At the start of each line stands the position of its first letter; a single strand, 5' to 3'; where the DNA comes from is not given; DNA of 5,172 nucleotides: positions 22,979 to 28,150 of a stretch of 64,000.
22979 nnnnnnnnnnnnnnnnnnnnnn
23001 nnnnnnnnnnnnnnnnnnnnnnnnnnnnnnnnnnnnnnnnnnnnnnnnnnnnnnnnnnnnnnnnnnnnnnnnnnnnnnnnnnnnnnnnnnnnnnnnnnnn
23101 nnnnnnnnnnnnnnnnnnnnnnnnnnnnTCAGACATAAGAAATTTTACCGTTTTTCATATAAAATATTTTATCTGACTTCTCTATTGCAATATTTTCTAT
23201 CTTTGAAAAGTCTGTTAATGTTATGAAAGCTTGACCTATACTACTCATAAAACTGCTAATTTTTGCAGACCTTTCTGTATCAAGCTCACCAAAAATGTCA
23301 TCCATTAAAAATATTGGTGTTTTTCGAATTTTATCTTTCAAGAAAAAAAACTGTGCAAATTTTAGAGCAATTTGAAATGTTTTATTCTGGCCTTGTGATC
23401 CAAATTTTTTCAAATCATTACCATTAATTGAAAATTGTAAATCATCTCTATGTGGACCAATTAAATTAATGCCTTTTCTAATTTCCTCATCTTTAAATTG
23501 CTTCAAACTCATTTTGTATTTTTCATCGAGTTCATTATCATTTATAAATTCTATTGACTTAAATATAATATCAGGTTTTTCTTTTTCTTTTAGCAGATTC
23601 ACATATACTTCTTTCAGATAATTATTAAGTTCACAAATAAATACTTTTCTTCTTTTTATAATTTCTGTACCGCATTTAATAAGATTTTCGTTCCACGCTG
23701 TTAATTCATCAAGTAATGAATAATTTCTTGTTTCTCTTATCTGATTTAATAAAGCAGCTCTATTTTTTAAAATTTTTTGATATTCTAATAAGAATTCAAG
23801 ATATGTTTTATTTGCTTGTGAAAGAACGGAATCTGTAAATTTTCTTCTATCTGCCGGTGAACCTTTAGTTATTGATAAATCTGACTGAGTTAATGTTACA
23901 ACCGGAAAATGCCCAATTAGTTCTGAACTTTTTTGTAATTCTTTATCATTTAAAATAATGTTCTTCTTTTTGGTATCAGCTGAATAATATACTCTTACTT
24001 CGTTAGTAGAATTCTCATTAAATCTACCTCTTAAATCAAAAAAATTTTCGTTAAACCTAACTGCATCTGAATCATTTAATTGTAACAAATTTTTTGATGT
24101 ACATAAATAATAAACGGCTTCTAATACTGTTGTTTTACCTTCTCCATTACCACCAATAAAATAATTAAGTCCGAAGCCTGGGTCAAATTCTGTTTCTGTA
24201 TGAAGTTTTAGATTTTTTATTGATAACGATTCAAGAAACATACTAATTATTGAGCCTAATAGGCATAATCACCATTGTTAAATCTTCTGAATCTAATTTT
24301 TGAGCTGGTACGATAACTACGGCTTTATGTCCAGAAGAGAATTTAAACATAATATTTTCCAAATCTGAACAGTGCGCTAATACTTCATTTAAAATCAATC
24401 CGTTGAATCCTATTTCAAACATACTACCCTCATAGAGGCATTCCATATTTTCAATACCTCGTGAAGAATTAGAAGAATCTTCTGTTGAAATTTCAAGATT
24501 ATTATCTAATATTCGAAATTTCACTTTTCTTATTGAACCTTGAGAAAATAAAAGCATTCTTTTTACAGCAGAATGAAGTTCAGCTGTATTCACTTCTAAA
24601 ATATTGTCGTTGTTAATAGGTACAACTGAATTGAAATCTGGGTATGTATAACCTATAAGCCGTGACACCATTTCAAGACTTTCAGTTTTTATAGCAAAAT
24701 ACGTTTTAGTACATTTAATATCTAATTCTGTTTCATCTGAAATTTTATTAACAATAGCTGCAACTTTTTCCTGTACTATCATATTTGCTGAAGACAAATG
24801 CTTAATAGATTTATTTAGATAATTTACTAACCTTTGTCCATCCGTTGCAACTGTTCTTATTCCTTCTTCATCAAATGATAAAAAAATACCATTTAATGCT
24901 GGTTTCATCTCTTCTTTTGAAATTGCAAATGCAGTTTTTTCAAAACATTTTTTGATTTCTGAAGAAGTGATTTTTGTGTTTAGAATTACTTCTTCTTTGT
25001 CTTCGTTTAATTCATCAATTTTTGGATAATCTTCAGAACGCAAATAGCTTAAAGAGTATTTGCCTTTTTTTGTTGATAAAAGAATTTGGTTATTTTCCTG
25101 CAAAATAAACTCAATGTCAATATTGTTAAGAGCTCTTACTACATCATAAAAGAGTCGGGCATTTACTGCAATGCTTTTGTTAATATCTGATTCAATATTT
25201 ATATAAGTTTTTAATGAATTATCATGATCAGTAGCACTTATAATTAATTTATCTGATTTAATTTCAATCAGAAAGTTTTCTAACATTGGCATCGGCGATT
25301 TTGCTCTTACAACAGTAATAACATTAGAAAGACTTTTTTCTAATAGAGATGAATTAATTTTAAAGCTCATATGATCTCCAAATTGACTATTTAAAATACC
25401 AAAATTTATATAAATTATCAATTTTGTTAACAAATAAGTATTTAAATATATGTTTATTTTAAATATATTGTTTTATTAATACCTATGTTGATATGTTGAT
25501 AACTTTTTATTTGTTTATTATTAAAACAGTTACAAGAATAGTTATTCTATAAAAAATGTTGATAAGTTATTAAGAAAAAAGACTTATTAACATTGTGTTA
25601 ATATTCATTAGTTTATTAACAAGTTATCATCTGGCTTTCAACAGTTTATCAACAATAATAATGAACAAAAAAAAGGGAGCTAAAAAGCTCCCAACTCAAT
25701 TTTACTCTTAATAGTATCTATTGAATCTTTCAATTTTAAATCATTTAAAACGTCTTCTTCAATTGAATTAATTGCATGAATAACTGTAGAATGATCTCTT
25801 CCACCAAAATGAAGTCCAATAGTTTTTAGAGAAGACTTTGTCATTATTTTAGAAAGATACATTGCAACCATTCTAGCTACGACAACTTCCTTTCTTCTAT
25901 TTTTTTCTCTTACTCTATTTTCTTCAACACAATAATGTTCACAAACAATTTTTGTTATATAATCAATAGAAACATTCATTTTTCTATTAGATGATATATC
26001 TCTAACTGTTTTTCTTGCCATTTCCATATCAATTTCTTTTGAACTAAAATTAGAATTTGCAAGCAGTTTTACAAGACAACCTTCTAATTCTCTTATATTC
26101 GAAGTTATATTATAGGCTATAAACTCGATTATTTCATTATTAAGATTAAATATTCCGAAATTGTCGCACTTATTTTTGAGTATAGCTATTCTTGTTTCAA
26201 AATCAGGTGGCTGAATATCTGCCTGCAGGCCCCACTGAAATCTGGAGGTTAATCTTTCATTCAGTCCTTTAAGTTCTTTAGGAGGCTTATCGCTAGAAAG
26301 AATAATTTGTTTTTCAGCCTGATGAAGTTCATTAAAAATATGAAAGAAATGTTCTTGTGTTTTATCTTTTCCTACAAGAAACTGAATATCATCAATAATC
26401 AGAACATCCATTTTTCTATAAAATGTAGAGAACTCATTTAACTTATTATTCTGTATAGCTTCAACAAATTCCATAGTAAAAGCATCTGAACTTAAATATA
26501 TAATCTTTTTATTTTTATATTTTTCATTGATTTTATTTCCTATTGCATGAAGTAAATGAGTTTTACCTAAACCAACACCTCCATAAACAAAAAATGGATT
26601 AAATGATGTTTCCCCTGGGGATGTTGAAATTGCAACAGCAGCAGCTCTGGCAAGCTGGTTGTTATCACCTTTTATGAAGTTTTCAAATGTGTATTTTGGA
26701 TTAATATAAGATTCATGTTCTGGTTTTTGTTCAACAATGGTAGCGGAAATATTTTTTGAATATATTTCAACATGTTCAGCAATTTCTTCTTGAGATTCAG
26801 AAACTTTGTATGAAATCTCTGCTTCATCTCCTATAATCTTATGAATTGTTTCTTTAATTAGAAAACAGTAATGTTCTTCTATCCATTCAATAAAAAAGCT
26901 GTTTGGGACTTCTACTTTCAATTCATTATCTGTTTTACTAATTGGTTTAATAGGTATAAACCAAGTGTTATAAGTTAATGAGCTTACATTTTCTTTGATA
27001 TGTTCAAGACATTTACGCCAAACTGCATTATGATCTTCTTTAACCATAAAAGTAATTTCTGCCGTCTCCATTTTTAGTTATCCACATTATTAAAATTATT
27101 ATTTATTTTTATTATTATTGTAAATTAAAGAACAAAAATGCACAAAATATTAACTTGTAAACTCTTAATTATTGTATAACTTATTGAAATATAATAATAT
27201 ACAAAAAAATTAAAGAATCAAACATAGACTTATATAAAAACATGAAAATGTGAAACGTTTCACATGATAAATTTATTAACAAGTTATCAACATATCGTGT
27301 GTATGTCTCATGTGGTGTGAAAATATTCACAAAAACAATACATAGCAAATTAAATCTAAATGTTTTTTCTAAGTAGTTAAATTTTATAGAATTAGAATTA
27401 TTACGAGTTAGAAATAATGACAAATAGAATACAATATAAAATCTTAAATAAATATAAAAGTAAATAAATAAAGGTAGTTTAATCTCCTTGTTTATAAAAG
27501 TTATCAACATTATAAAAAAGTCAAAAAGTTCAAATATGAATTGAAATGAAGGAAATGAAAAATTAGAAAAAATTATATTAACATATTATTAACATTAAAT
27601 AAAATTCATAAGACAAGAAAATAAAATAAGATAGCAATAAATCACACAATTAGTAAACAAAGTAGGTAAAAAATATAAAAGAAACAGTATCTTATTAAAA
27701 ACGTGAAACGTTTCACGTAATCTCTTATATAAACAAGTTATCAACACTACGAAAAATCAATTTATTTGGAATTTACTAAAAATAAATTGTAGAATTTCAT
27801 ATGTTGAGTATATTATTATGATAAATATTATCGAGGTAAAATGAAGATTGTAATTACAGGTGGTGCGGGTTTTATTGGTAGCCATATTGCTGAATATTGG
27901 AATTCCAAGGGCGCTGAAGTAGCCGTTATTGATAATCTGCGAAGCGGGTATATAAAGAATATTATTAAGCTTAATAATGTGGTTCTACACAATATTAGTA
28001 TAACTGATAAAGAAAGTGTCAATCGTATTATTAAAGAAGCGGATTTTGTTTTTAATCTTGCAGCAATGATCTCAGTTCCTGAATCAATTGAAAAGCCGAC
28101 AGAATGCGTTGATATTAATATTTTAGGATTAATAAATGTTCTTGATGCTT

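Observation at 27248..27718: Palindromes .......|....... in oriC at fixed spacing from DnaA boxes: candidate site for an unknown origin-binding factor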

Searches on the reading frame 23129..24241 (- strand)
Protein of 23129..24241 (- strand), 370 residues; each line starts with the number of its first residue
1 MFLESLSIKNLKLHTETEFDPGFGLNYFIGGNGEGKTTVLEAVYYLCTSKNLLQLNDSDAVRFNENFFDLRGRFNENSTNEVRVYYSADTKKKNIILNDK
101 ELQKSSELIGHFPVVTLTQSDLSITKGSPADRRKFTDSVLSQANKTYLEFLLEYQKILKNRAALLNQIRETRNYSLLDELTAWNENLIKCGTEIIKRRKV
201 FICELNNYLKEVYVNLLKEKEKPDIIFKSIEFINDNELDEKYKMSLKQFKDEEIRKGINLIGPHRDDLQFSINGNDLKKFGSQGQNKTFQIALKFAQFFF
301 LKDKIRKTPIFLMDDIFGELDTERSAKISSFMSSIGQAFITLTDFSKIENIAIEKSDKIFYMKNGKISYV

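Call 10: search_protein_families(library=ncbifam, proteins=[window:23129-24241:-])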
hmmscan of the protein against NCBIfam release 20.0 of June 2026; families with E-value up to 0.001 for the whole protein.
window:23129-24241:- (370 aa): 5 families
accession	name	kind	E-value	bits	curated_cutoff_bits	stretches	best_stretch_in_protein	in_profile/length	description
TIGR00611.2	recf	equivalog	1.9e-89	300.2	172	1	3-342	1-338/339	DNA replication/repair protein RecF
NF010680.0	PRK14079.1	equivalog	1.5e-50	172.2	386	1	2-344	2-327/349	recombination protein F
NF003034.1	PRK03918.1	equivalog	1.9e-07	29.5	700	1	1-93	1-95/878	DNA double-strand break repair ATPase Rad50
NF041760.1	PtuA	equivalog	2.9e-05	23.2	500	1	2-47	51-96/524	retron Ec78 anti-phage system effector ATPase PtuA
TIGR00634.1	recN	equivalog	8.6e-05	21.7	407.85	0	3-85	2-79/563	DNA repair protein RecN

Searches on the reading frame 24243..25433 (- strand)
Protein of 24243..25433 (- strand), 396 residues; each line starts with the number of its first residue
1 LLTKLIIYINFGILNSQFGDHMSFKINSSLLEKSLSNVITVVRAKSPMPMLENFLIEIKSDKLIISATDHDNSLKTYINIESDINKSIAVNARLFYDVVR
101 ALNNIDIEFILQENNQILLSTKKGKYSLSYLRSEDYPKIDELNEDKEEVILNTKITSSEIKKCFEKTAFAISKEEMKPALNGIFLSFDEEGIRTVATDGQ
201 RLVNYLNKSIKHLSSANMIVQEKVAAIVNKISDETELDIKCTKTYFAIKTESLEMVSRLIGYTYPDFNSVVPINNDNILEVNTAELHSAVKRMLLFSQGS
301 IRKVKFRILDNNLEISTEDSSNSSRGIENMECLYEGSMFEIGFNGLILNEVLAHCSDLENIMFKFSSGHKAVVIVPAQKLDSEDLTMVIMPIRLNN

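Call 10: search_protein_families(library=ncbifam, proteins=[window:24243-25433:-])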
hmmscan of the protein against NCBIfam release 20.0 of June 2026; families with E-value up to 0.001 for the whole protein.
window:24243-25433:- (396 aa): 3 families
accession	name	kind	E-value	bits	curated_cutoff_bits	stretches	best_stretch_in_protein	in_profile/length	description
TIGR00663.1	dnan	equivalog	9.5e-62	209.1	137.65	1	22-394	1-367/367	DNA polymerase III subunit beta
NF004184.0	PRK05643.3-2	equivalog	1.4e-25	90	443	1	22-393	1-374/375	DNA polymerase III subunit beta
NF011508.0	PRK14946.1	equivalog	3.1e-14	52.9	513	1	22-351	1-328/366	DNA polymerase III subunit beta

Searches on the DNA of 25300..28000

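Call 31: search_rna_families(source=window, start=25300, end=28000, threshold=evalue, max_evalue=1)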
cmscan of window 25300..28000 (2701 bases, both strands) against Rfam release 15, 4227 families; matches with E-value up to 1: 0.
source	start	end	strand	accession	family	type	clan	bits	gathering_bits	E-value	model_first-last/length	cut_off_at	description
